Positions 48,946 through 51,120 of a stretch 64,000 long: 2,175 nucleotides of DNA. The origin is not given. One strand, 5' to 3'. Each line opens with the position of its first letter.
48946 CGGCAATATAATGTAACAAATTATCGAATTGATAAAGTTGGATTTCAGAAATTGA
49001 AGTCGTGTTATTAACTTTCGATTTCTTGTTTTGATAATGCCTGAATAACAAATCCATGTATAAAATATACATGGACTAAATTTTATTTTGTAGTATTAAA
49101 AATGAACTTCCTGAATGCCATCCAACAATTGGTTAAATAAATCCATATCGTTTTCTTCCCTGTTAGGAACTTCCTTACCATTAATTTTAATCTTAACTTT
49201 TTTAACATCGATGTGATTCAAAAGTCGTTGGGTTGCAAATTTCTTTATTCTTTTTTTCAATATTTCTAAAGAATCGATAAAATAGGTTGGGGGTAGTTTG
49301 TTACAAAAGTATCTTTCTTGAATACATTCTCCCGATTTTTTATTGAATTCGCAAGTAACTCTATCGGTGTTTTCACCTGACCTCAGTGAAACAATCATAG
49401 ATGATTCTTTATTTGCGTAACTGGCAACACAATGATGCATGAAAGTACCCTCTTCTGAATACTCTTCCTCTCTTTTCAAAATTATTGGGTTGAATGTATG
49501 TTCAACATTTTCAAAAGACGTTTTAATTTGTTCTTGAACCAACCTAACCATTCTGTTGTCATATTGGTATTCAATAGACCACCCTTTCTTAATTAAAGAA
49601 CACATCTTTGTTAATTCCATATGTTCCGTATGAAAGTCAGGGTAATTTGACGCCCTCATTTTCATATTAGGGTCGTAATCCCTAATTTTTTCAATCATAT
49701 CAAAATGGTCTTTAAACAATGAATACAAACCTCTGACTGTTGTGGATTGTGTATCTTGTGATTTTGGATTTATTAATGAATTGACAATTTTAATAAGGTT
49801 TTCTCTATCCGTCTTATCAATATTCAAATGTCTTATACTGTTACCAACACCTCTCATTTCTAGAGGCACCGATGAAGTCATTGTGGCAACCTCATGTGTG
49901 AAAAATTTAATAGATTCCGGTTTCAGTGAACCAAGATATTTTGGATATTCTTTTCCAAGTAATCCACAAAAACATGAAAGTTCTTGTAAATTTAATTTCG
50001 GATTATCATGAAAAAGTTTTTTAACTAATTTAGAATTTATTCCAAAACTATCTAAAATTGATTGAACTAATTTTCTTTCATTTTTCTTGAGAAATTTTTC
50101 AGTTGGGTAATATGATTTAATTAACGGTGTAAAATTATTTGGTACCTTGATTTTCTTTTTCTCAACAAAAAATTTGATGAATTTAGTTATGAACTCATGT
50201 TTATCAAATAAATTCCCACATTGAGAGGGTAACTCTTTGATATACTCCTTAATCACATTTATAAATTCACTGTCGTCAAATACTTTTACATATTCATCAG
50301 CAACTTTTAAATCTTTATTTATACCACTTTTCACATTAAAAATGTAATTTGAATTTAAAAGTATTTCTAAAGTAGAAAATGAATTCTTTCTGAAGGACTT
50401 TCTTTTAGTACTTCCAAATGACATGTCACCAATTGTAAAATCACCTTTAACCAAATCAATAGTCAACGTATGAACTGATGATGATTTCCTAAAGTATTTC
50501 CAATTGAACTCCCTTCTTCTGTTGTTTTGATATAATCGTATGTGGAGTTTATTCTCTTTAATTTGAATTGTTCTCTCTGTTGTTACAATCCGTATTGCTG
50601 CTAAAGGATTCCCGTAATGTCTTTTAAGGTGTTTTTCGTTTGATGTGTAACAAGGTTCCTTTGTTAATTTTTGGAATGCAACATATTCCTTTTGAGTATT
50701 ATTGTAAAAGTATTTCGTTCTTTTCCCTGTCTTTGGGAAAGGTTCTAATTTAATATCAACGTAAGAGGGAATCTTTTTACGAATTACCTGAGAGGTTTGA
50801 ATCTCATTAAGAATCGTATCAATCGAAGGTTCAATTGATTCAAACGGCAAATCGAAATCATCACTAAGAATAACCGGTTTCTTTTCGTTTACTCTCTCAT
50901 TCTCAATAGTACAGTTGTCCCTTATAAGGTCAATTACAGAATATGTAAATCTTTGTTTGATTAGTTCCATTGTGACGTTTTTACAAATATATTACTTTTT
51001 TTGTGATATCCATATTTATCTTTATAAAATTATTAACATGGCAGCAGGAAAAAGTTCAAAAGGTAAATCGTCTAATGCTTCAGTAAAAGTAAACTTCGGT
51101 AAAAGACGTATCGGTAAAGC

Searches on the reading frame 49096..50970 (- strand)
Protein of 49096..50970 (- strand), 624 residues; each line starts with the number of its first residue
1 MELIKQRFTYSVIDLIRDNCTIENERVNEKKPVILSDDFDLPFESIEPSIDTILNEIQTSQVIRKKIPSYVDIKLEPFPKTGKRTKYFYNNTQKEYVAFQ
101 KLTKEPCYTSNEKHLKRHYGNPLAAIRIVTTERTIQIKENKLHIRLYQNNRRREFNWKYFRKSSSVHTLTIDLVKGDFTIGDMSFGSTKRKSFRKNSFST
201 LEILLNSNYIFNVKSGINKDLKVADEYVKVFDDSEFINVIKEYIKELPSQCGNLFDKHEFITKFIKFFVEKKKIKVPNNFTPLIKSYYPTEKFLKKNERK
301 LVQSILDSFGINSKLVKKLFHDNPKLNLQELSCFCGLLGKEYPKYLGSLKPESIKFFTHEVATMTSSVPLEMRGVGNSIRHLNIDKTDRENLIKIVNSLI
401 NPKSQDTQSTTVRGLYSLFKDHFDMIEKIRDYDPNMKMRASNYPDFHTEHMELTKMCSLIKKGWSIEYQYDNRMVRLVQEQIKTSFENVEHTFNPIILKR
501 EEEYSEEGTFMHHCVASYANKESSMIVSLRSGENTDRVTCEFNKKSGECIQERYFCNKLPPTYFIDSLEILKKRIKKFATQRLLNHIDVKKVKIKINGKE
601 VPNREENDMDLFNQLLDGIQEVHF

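Call 9: search_protein_families(library=pfam, proteins=[window:49096-50970:-], max_evalue=0.01)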
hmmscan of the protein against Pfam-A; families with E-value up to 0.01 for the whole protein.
window:49096-50970:- (624 aa): 1 family
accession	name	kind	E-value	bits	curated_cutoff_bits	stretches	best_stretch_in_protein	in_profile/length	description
PF14284.11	PcfJ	-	2.9e-11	43.8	25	1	424-561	4-139/147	PcfJ-like protein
